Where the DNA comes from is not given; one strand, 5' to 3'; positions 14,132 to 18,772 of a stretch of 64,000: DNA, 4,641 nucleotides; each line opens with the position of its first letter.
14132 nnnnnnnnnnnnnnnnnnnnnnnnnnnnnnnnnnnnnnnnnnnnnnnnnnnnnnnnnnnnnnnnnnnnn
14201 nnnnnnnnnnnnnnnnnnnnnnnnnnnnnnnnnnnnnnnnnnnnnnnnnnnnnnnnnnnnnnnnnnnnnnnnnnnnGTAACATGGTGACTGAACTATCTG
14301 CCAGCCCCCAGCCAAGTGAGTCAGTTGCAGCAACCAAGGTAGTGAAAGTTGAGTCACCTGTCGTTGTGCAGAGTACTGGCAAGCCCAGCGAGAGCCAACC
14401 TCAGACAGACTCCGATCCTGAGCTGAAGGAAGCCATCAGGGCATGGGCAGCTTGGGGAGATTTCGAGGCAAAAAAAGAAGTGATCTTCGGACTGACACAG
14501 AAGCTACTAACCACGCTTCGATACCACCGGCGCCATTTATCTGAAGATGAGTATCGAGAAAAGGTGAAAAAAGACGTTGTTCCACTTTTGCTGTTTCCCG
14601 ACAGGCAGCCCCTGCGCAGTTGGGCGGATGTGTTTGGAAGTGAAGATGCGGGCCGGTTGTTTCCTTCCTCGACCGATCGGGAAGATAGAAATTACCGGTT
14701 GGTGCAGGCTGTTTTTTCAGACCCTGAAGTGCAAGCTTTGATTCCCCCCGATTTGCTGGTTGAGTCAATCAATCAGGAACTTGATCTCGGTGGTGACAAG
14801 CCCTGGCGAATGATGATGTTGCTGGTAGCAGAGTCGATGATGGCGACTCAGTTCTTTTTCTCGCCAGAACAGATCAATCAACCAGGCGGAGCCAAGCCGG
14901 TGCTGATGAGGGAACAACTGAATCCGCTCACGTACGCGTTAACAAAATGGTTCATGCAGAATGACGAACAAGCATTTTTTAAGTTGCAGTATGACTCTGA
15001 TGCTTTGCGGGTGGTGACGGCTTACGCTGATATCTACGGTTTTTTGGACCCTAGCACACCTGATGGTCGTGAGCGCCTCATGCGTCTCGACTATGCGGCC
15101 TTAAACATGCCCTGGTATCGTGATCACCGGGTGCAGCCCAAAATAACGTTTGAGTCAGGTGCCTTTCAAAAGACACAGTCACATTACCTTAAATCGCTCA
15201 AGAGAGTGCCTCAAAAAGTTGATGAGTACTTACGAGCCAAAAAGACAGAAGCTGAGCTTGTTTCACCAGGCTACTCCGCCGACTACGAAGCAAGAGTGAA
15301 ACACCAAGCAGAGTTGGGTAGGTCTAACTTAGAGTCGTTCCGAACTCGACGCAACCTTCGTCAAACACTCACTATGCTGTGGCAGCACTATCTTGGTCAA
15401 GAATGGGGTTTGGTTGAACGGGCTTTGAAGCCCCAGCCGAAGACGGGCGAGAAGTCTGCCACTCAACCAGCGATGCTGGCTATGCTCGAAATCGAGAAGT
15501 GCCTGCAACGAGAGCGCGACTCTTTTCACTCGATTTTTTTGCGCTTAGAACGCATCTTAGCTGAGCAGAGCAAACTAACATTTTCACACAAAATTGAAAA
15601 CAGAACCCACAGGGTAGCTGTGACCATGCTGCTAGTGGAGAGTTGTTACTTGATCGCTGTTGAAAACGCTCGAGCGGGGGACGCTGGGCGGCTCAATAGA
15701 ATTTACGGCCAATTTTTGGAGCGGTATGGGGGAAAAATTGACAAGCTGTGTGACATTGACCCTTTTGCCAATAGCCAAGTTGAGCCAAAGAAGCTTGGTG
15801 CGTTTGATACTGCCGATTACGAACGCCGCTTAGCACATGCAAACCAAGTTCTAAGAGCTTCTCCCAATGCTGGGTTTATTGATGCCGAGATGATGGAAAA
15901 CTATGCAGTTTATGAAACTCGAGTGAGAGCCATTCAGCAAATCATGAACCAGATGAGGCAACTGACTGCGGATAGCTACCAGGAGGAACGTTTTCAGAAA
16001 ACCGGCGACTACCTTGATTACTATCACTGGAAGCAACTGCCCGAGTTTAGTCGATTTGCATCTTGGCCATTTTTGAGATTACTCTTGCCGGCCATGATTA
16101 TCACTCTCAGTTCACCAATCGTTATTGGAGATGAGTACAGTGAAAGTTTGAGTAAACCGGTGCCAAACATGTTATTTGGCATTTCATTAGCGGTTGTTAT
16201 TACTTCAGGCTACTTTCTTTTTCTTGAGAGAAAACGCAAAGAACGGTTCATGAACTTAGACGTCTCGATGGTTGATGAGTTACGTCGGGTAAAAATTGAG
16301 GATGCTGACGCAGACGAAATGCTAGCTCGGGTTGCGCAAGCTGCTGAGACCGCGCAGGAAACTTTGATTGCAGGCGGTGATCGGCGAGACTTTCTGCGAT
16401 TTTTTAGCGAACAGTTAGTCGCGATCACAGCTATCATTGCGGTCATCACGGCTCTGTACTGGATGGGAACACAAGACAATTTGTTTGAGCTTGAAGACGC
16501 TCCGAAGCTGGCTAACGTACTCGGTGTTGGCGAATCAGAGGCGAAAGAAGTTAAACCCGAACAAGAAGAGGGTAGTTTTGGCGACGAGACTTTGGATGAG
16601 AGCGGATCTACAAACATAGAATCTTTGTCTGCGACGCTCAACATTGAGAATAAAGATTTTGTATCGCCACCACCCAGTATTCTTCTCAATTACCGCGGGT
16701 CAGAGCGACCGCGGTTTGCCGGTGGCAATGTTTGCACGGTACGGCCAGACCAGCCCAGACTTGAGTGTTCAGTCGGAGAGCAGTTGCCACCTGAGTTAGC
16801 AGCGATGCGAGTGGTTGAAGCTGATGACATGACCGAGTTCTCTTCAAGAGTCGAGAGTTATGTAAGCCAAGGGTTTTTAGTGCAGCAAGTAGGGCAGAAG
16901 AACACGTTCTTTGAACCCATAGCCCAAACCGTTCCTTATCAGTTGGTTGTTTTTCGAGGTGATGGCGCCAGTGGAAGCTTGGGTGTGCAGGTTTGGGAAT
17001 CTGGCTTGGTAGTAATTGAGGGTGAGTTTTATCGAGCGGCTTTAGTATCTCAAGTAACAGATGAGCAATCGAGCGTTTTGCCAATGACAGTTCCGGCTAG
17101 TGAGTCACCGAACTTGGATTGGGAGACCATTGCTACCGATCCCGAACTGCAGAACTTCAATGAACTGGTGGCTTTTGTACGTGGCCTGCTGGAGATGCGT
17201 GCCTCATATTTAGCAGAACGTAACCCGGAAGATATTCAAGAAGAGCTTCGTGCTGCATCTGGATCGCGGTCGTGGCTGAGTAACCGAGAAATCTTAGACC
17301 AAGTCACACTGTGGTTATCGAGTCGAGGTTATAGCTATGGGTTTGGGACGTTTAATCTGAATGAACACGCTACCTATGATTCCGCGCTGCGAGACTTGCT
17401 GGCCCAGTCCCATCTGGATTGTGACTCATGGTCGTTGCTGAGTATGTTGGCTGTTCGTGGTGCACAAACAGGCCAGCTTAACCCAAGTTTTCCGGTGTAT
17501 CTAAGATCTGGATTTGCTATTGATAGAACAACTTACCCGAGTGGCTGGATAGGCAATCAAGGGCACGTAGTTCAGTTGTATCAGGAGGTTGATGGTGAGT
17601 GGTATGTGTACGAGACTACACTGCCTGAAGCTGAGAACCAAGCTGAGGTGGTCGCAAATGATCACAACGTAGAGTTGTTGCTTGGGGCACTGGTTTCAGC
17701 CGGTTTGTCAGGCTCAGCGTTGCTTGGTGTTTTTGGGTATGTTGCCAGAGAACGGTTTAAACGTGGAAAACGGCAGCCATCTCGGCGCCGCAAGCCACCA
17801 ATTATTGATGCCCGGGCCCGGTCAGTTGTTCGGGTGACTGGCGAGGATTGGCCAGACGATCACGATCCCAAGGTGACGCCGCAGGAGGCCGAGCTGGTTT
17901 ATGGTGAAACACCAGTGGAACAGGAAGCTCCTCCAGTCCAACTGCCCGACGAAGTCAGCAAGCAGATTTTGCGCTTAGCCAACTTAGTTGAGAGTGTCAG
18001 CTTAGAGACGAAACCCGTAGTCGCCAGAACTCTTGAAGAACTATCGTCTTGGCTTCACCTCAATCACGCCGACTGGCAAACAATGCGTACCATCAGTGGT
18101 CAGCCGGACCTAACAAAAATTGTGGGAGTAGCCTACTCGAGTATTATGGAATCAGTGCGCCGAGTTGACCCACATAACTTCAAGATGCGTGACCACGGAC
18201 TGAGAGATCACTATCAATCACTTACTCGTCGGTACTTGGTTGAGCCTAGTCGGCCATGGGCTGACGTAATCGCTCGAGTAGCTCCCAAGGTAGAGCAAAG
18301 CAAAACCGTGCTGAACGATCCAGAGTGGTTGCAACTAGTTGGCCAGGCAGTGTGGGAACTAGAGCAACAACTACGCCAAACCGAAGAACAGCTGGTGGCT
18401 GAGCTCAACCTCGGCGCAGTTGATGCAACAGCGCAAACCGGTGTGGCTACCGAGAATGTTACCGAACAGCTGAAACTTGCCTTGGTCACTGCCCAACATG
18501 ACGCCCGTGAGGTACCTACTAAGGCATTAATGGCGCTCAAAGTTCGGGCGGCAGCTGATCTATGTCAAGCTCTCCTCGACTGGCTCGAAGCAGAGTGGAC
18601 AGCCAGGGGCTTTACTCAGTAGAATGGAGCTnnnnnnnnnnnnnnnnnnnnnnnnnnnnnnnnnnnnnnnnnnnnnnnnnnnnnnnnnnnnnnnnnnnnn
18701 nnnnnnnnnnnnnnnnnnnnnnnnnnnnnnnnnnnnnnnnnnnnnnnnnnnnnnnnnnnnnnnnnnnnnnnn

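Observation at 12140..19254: Tightly packed 5-gene operon of uncharacterised envelope proteins: lipoprotein, membrane protein, bPH-domain protein, 1446-aa transglutaminase-like giant, small 2-TM protein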

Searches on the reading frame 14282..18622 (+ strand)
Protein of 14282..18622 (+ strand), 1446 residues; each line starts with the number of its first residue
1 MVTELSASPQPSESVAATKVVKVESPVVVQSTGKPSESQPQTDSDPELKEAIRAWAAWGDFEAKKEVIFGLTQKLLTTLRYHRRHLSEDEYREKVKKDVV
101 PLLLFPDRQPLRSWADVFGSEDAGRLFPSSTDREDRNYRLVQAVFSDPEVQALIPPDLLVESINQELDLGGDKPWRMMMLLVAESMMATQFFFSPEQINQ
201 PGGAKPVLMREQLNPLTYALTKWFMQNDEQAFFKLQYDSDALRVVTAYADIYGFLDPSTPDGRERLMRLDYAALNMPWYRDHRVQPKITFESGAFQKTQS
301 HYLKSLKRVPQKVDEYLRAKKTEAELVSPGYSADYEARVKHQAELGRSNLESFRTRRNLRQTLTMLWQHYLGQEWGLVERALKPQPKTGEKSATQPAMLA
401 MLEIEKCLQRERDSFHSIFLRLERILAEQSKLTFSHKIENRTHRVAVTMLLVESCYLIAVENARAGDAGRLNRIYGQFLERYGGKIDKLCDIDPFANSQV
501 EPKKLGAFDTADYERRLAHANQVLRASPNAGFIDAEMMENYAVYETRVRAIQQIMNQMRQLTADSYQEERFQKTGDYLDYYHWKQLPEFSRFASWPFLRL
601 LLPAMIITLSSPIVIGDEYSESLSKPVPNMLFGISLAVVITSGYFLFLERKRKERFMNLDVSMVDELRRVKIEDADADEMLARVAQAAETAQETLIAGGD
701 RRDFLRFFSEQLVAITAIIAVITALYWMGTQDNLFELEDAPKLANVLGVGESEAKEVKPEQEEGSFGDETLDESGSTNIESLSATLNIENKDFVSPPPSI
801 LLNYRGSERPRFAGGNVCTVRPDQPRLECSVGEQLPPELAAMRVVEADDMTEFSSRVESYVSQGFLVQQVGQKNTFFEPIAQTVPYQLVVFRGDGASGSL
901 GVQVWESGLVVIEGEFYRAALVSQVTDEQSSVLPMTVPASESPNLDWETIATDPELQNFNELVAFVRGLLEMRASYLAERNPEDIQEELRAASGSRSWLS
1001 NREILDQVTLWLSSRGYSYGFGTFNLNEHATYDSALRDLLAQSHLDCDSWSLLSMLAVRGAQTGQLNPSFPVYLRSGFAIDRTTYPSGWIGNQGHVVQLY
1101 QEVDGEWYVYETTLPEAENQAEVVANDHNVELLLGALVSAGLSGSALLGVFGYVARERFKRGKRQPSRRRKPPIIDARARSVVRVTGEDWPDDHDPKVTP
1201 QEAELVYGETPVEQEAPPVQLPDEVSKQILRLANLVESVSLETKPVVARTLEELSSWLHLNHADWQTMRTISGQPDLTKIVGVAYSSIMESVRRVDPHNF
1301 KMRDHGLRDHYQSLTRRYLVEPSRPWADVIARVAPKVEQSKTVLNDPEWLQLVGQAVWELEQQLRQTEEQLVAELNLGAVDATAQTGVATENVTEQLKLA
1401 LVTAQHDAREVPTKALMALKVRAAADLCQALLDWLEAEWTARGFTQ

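Call 4: search_protein_families(library=pfam, proteins=[window:14282-18622:+], max_evalue=0.1)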
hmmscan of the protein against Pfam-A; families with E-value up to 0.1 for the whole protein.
window:14282-18622:+ (1446 aa): 0 families

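Call 6: search_protein_families(library=ncbifam, proteins=[window:14282-18622:+], max_evalue=0.1)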
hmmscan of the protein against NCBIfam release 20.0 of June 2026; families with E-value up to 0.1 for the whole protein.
window:14282-18622:+ (1446 aa): 0 families

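Call 9: find_homologous_proteins(query=window:14282-18622:+)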
Query window:14282-18622:+ (1446 aa): 1 proteins with E <= 0.001 among 8000 candidates.
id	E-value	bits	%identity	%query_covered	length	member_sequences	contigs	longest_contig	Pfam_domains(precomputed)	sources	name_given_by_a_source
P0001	0.0e+0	3132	96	100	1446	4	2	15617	-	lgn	-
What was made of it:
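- Tried and rejected: The word-index protein search with full-length g4 found only a 96%-identical copy (call 9).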

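Call 10: find_encoding_contigs(protein=P0001, flank=10000)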
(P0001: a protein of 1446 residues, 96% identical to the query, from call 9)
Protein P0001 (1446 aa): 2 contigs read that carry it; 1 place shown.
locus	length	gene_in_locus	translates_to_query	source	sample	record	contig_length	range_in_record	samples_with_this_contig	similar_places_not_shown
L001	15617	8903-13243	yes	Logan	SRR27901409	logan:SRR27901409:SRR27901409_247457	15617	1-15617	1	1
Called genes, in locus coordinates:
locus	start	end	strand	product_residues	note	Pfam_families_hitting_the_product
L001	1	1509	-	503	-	?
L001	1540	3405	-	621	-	PF12229:PG_binding_4, PF04294:VanW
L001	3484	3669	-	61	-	-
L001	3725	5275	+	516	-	PF01547:SBP_bac_1, PF13416:SBP_bac_8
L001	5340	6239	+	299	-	-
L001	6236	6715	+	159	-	PF01467:CTP_transf_like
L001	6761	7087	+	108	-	-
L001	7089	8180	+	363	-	-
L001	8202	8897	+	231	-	-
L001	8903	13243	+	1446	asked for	-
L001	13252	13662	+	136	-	PF18920:DUF5671 (faint)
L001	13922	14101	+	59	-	-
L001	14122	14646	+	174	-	-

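Call 11: find_encoding_contigs(protein=window:14282-18622:+, flank=10000)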
Protein window:14282-18622:+ (1446 aa): 2 contigs read that carry it; 2 places shown.
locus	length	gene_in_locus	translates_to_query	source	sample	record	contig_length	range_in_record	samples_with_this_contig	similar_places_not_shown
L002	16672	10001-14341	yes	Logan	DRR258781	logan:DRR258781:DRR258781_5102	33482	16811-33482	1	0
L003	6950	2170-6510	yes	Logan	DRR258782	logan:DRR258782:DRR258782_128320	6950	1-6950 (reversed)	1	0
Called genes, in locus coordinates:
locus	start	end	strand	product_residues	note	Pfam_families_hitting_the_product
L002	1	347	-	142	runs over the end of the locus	-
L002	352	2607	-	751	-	PF00133:tRNA-synt_1, PF09334:tRNA-synt_1g, PF13603:tRNA-synt_1_2 (weak), PF09334:tRNA-synt_1g (weak), PF08264:Anticodon_1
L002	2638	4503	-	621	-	PF12229:PG_binding_4, PF04294:VanW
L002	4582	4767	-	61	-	-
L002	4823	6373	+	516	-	PF01547:SBP_bac_1, PF13416:SBP_bac_8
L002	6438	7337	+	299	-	-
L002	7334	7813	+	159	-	PF01467:CTP_transf_like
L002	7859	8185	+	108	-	-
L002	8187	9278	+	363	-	-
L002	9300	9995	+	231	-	-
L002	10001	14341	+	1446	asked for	-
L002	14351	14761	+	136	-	PF18920:DUF5671 (faint)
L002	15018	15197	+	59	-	-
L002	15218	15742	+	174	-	-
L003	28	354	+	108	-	-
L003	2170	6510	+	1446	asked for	-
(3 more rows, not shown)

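Call 31: search_solved_structures(query=window:14282-18619:+, max_evalue=10, show_alignments=3)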
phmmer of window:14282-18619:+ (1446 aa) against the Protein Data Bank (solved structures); distinct sequences matched with E-value up to 10: 1.
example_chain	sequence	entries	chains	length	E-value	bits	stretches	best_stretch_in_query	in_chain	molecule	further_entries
9v12_i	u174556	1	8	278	0.28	11.7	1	454-562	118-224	NAD-dependent protein deacetylase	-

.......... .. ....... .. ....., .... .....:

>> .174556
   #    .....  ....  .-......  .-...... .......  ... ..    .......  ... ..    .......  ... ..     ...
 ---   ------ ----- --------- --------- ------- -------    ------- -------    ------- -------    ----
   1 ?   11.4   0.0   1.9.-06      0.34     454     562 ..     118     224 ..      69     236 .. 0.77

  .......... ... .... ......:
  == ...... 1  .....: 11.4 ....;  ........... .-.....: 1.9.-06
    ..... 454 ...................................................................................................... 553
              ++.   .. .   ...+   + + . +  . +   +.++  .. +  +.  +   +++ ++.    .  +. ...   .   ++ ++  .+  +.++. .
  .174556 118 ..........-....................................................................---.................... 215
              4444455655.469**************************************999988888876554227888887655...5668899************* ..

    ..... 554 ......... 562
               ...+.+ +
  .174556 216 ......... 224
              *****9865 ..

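Call 32: search_protein_families(library=padloc, proteins=[window:14282-18622:+], max_evalue=0.1)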
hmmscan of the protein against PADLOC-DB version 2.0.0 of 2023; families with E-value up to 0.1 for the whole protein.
window:14282-18622:+ (1446 aa): 0 families

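Call 33: search_protein_families(library=phrogs, proteins=[window:14282-18622:+], max_evalue=0.1)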
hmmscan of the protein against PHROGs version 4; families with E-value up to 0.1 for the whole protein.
window:14282-18622:+ (1446 aa): 1 family
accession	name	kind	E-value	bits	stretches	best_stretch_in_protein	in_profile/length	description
phrog_22497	-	unknown function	0.04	15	0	42-59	31-48/68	-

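Call 45: search_protein_representatives(protein=window:14417-18016:+)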
Query: 1200 residues. Proteins with E-value up to 0.001 (for the whole library): 5; up to 1e-10: 5; up to 1e-30: 1. The best 5 are listed.
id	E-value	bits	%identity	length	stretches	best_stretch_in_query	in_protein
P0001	0.0e+00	2599.1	95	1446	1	1-1200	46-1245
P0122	8.7e-20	86.5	24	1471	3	748-1078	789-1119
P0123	4.8e-14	67.5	28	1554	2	747-1076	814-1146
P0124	9.4e-14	66.6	26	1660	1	740-1083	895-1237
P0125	4.3e-13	64.4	32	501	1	909-1078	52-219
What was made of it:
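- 14282..18622 (+): g4: 1446-aa giant. N-terminal cytoplasmic region of about 596 aa, TM1-TM2, a cytoplasmic loop, TM3, an ectodomain at residues 731-1131, TM4, and a C-terminal cytoplasmic region of about 290 aa. Only four distant homologues were found among 1.84 billion representatives (call 45).
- The family is extremely rare (call 45).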

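Call 51: find_encoding_contigs(protein=P0122, flank=10000, max_places=2)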
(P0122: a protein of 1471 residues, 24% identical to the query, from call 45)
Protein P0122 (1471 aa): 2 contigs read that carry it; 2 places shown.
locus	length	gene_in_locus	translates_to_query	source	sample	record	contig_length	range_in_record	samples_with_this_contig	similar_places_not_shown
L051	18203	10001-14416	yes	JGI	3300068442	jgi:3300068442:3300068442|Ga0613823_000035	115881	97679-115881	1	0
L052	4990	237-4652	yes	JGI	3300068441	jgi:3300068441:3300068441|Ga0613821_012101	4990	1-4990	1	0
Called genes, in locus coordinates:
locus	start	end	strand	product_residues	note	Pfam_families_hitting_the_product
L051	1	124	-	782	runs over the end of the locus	PF00133:tRNA-synt_1, PF09334:tRNA-synt_1g (weak), PF13603:tRNA-synt_1_2 (faint), PF09334:tRNA-synt_1g (weak), PF08264:Anticodon_1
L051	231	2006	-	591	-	PF12229:PG_binding_4, PF04294:VanW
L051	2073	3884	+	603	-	PF01547:SBP_bac_1, PF13416:SBP_bac_8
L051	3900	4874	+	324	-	-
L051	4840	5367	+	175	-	PF01467:CTP_transf_like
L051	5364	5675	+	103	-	-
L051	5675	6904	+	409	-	-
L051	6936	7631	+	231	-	-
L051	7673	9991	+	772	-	-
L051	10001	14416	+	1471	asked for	-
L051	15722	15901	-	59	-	-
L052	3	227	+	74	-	?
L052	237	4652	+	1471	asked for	-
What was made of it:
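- L051 keeps g1-g2-g3-X-giant in the same order (call 51).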

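Call 52: find_encoding_contigs(protein=P0124, flank=10000, max_places=2)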
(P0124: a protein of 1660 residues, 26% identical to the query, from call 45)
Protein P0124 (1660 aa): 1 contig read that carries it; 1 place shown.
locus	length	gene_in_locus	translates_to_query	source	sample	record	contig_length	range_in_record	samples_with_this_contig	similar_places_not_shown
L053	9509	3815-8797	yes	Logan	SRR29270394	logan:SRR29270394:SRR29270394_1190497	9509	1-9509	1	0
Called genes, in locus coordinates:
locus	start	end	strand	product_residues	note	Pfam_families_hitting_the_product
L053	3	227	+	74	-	?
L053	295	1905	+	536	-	PF01467:CTP_transf_like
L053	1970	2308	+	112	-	-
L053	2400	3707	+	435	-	-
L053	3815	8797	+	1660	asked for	-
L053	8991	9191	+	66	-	-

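Call 53: find_encoding_contigs(protein=P0123, flank=10000, max_places=2)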
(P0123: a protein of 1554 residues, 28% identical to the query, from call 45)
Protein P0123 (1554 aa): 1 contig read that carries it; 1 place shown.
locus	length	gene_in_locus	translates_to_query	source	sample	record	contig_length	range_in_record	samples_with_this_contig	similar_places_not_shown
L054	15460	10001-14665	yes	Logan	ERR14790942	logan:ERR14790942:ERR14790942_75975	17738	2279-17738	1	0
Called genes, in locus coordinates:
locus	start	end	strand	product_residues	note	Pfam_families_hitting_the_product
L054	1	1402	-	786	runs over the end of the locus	PF00133:tRNA-synt_1, PF01406:tRNA-synt_1e (faint), PF09334:tRNA-synt_1g, PF13603:tRNA-synt_1_2, PF09334:tRNA-synt_1g (weak), PF08264:Anticodon_1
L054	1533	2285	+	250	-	PF01145:Band_7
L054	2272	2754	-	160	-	-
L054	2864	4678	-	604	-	PF12229:PG_binding_4 (weak), PF04294:VanW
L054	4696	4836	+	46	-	-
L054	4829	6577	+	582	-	PF01547:SBP_bac_1, PF13416:SBP_bac_8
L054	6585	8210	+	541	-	PF01467:CTP_transf_like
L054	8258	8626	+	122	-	-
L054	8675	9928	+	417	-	-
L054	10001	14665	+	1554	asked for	-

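Call 54: find_encoding_contigs(protein=P0125, flank=10000, max_places=2)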
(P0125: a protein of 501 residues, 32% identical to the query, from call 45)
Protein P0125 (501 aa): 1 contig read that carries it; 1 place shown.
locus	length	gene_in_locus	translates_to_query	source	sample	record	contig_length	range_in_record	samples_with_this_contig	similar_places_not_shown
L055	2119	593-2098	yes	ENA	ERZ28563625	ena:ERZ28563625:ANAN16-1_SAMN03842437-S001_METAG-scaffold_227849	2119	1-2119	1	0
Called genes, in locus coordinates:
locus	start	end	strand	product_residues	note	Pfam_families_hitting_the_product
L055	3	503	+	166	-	?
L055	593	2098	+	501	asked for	-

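Call 61: search_protein_families(library=pfam, proteins=[L051:7673-9991:+, P0122, P0123, P0124, L053:2400-3707:+, L054:8675-9928:+, L051:5672-6904:+, L053:1970-2308:+, L054:8258-8626:+], max_evalue=0.1)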
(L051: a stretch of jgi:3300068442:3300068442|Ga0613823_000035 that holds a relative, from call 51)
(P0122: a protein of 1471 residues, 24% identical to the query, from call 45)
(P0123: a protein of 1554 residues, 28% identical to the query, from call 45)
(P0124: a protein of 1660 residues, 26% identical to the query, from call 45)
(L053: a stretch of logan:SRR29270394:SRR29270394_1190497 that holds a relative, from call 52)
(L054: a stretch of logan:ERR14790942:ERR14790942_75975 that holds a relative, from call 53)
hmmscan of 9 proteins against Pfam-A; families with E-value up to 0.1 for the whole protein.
L051:7673-9991:+ (772 aa): 0 families

P0122 (1471 aa): 0 families

P0123 (1554 aa): 0 families

P0124 (1660 aa): 2 families
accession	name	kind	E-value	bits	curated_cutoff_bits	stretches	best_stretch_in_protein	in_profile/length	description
PF19443.4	DAHL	-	0.0022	18.2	38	1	270-329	23-80/221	DAHL domain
PF14841.11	FliG_M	-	0.059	14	25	0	1386-1410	39-63/76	FliG middle domain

L053:2400-3707:+ (435 aa): 0 families

L054:8675-9928:+ (417 aa): 0 families

L051:5672-6904:+ (410 aa): 1 family
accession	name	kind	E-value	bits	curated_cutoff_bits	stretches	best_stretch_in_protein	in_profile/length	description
PF14124.11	DUF4291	-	0.025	14.9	27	1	185-272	83-171/180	Domain of unknown function (DUF4291)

L053:1970-2308:+ (112 aa): 1 family
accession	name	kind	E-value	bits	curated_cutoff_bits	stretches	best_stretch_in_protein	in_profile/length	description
PF19135.5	DUF5818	-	0.00068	19.6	27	1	58-105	1-47/57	Protein of unknown function (DUF5818)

L054:8258-8626:+ (122 aa): 2 families
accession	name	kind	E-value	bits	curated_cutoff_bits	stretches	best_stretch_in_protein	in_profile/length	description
PF19135.5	DUF5818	-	0.00023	21.1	27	1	68-115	1-47/57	Protein of unknown function (DUF5818)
PF07790.16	Pilin_N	-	0.068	14.5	25.2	0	15-95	9-71/78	Archaeal Type IV pilin, N-terminal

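Call 86: search_solved_structures(query=A3, max_evalue=1)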
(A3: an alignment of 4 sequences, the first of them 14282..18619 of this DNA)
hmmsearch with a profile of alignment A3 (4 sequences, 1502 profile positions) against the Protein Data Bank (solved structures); distinct sequences matched with E-value up to 1: 0.

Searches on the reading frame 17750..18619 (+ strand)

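Call 30: search_protein_families(library=pfam, proteins=[window:17750-18619:+], max_evalue=1)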
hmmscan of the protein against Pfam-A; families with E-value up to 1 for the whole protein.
window:17750-18619:+ (290 aa): 1 family
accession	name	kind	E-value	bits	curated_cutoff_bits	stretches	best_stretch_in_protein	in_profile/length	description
PF23817.1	DUF7188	-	0.073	13.3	27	1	18-78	16-77/187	Family of unknown function (DUF7188)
